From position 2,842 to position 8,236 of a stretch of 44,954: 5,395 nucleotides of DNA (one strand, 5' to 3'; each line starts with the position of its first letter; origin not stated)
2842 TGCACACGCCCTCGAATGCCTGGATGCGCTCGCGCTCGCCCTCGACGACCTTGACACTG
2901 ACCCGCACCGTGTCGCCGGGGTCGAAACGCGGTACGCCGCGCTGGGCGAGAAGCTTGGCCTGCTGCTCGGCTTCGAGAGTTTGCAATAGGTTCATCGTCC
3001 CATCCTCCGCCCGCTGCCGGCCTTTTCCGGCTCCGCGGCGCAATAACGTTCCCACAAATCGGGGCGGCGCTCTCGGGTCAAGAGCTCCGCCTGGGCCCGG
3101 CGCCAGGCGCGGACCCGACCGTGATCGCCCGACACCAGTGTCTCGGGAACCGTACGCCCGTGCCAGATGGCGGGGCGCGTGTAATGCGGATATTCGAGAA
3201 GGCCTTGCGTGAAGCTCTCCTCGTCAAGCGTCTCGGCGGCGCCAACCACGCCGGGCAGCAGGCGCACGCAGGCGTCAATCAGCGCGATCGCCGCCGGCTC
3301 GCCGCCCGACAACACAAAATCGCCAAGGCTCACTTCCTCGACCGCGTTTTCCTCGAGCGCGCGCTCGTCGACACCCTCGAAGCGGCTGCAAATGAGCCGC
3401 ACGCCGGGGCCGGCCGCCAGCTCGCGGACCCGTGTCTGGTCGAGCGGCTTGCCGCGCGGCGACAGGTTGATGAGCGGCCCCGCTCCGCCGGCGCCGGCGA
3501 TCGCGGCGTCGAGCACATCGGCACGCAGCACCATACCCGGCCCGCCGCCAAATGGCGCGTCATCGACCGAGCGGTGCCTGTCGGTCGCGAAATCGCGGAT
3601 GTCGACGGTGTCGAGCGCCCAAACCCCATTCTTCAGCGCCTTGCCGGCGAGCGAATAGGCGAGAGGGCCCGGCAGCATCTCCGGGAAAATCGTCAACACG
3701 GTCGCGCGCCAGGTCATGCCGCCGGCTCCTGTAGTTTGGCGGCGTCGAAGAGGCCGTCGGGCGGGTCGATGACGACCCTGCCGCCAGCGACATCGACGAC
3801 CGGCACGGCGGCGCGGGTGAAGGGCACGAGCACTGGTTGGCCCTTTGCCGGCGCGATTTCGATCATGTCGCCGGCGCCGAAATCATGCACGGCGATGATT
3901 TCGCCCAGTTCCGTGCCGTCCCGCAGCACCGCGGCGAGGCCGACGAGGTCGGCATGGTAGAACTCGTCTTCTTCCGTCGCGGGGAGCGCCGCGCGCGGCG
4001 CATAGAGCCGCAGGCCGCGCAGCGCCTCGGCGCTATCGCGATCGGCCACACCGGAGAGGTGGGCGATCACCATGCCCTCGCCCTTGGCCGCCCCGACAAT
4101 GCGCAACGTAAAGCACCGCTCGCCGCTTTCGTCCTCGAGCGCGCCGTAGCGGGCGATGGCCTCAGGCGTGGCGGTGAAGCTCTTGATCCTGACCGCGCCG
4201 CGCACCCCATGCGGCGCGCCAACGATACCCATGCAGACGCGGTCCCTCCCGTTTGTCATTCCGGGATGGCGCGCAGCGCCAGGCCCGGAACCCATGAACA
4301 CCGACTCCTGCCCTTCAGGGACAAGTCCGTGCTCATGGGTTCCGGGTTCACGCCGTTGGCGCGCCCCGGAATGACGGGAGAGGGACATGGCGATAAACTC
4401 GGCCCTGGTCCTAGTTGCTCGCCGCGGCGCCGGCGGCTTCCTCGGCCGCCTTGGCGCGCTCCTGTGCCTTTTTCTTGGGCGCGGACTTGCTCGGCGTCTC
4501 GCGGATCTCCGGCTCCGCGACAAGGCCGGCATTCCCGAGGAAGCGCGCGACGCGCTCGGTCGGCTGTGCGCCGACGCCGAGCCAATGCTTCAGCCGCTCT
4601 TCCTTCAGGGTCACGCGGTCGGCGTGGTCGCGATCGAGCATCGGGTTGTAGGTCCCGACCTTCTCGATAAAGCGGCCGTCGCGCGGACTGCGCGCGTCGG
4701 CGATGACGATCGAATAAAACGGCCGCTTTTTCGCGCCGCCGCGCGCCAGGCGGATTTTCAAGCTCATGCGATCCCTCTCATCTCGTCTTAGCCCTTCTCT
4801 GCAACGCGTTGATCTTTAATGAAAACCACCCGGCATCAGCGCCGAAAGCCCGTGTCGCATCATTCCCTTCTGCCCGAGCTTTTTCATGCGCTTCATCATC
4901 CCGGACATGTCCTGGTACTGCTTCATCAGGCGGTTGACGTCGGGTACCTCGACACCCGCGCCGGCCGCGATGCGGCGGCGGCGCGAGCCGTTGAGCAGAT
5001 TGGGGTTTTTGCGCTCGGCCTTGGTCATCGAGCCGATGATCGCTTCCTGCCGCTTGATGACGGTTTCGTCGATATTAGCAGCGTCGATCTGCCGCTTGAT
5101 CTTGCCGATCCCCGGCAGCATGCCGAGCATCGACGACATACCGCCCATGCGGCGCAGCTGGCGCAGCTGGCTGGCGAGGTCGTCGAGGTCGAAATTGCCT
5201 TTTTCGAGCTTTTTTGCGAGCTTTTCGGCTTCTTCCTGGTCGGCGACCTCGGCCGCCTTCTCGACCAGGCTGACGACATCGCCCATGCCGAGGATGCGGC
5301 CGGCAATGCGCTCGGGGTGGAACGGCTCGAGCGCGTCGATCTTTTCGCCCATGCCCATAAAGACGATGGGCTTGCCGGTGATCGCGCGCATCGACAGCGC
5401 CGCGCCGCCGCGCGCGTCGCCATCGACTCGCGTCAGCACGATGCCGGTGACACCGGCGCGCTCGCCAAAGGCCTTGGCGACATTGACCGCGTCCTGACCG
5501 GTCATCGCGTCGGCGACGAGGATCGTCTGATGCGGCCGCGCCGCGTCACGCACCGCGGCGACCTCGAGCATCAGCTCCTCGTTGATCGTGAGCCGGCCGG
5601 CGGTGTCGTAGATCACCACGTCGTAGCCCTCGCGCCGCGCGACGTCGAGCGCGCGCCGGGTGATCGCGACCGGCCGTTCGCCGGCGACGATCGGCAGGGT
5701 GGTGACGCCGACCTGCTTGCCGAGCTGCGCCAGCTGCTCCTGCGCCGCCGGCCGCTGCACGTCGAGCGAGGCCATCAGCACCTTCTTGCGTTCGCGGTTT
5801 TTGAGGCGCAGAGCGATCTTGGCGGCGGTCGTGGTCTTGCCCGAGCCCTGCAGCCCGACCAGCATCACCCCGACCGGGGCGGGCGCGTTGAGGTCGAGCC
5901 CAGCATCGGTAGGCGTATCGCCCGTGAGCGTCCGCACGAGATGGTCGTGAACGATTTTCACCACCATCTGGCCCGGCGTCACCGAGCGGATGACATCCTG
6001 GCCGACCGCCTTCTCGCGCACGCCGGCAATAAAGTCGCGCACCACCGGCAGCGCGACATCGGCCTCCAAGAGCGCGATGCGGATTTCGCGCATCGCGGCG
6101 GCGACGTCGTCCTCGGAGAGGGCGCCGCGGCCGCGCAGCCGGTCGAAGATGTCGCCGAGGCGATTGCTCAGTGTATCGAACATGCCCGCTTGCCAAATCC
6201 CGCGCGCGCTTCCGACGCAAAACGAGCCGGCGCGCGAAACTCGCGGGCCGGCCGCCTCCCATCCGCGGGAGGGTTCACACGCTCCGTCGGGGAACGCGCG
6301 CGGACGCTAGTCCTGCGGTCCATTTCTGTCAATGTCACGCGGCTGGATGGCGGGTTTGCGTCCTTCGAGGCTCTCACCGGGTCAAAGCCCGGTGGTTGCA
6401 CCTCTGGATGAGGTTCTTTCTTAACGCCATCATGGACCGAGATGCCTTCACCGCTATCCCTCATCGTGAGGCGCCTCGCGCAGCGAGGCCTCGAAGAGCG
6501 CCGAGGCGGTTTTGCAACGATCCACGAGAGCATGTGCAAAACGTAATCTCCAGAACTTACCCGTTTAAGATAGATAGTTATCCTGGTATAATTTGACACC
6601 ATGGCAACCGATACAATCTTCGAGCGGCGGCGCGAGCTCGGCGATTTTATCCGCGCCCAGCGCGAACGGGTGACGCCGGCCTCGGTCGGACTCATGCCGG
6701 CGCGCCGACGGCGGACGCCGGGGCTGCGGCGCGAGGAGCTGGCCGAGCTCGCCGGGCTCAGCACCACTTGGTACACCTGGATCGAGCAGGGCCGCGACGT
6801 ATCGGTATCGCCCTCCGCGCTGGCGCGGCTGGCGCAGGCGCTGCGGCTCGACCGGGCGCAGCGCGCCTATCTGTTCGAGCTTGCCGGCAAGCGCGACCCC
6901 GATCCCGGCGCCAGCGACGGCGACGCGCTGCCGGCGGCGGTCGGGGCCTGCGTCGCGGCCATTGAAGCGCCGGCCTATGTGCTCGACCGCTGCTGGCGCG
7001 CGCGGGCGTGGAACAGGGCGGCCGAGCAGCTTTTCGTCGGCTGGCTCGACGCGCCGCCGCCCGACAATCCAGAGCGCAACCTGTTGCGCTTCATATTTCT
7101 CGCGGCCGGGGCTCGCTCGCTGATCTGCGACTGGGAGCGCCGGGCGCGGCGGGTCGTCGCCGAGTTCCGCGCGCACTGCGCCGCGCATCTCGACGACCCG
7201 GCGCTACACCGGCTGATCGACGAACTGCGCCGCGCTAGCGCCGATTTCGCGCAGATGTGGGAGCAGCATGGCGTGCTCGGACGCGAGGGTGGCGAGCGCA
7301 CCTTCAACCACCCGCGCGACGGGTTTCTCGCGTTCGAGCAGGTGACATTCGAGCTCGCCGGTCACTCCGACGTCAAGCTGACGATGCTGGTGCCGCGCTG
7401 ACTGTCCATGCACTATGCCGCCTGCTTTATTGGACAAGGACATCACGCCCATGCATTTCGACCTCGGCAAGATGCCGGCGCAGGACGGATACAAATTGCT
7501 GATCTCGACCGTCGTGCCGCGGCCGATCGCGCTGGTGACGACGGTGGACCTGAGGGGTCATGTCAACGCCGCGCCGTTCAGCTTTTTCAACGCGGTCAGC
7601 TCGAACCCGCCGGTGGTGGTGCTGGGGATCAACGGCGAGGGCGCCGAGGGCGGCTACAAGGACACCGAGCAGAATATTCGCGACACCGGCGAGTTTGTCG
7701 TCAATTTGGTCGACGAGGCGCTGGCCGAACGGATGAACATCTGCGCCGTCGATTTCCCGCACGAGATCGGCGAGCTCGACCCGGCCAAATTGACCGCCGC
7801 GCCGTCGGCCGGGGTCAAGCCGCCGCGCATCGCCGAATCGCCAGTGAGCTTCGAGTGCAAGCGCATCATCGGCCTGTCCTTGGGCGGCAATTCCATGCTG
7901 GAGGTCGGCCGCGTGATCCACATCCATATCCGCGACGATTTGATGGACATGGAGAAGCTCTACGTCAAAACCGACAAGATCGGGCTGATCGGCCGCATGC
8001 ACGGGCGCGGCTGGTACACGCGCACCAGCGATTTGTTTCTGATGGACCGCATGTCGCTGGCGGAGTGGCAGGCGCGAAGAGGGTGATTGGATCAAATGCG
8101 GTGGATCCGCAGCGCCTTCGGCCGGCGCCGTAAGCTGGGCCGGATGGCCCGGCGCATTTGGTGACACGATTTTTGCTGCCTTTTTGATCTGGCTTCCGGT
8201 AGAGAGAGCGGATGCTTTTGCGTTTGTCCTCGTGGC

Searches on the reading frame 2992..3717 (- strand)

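Call 26: search_protein_families(library=pfam, proteins=[window:2992-3717:-], max_evalue=0.00001)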
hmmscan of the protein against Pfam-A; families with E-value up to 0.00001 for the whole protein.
window:2992-3717:- (241 aa): 1 family
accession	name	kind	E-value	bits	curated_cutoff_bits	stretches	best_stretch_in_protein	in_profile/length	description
PF01746.26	tRNA_m1G_MT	-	2.2e-45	155.2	27.3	1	25-219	2-195/195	tRNA (Guanine-1)-methyltransferase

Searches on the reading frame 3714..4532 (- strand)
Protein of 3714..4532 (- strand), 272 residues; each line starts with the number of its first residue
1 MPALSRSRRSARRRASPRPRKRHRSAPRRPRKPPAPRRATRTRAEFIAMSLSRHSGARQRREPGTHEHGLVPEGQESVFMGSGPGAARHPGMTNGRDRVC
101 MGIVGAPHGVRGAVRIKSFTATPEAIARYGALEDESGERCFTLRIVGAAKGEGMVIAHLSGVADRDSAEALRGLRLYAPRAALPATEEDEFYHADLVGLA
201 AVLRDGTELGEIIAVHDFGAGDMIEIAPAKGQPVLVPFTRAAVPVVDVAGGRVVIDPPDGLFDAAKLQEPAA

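Call 26: search_protein_families(library=pfam, proteins=[window:3714-4532:-], max_evalue=0.00001)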
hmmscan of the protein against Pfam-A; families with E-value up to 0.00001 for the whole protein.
window:3714-4532:- (272 aa): 3 families
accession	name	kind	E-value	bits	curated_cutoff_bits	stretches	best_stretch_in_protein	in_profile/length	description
PF01782.24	RimM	-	1.7e-17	63.9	23.5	1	101-181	2-83/84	RimM N-terminal domain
PF24986.1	PRC_RimM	-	5.4e-17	61.6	27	1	194-261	2-69/69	RimM PRC barrel domain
PF05239.21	PRC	-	7.6e-12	45.5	21.2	1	188-260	1-76/78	PRC-barrel domain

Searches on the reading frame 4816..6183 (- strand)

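Call 26: search_protein_families(library=pfam, proteins=[window:4816-6183:-], max_evalue=0.00001)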
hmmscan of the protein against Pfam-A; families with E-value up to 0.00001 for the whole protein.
window:4816-6183:- (455 aa): 4 families
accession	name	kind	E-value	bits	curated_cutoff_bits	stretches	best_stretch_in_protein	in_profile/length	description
PF00448.28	SRP54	-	2.3e-69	233.4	22.7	1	106-299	4-196/196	SRP54-type protein, GTPase domain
PF02978.25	SRP_SPB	-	3.1e-32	111.2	27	1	330-430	1-91/91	Signal peptide binding domain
PF02881.24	SRP54_N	-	1.6e-21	76.7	22.4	1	5-82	1-75/75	SRP54-type protein, helical bundle domain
PF01656.29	CbiA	-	3.5e-07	30.6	25.4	1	113-259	9-89/125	CobQ/CobB/MinD/ParA nucleotide binding domain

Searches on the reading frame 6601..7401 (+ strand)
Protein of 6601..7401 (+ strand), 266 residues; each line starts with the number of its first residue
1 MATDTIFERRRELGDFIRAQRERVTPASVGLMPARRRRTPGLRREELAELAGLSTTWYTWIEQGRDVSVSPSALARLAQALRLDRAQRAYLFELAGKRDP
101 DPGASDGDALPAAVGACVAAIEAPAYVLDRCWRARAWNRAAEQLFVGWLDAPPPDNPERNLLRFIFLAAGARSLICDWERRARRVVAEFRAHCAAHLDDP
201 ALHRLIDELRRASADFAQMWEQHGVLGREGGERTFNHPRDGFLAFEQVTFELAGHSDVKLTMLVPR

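Call 26: search_protein_families(library=pfam, proteins=[window:6601-7401:+], max_evalue=0.00001)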
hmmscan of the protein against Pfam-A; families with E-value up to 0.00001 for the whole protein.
window:6601-7401:+ (266 aa): 2 families
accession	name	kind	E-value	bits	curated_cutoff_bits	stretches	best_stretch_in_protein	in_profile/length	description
PF17765.7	MLTR_LBD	-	1.2e-40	139.8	26.3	1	113-265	4-154/168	MmyB-like transcription regulator ligand binding domain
PF13560.12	HTH_31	-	2.4e-14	53.8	27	1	12-91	1-64/64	Helix-turn-helix domain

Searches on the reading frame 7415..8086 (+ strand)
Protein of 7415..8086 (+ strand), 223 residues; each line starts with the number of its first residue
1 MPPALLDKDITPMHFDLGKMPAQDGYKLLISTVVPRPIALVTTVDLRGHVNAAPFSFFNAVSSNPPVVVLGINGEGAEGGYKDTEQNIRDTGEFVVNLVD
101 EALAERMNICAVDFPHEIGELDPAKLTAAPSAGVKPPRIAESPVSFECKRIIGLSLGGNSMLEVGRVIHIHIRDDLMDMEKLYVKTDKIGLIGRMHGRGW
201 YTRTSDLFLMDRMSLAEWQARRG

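Call 26: search_protein_families(library=pfam, proteins=[window:7415-8086:+], max_evalue=0.00001)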
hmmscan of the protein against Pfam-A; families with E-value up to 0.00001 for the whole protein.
window:7415-8086:+ (223 aa): 1 family
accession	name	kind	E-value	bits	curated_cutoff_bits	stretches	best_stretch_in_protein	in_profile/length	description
PF01613.24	Flavin_Reduct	-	5.4e-23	82.2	27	1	34-179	4-140/153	Flavin reductase like domain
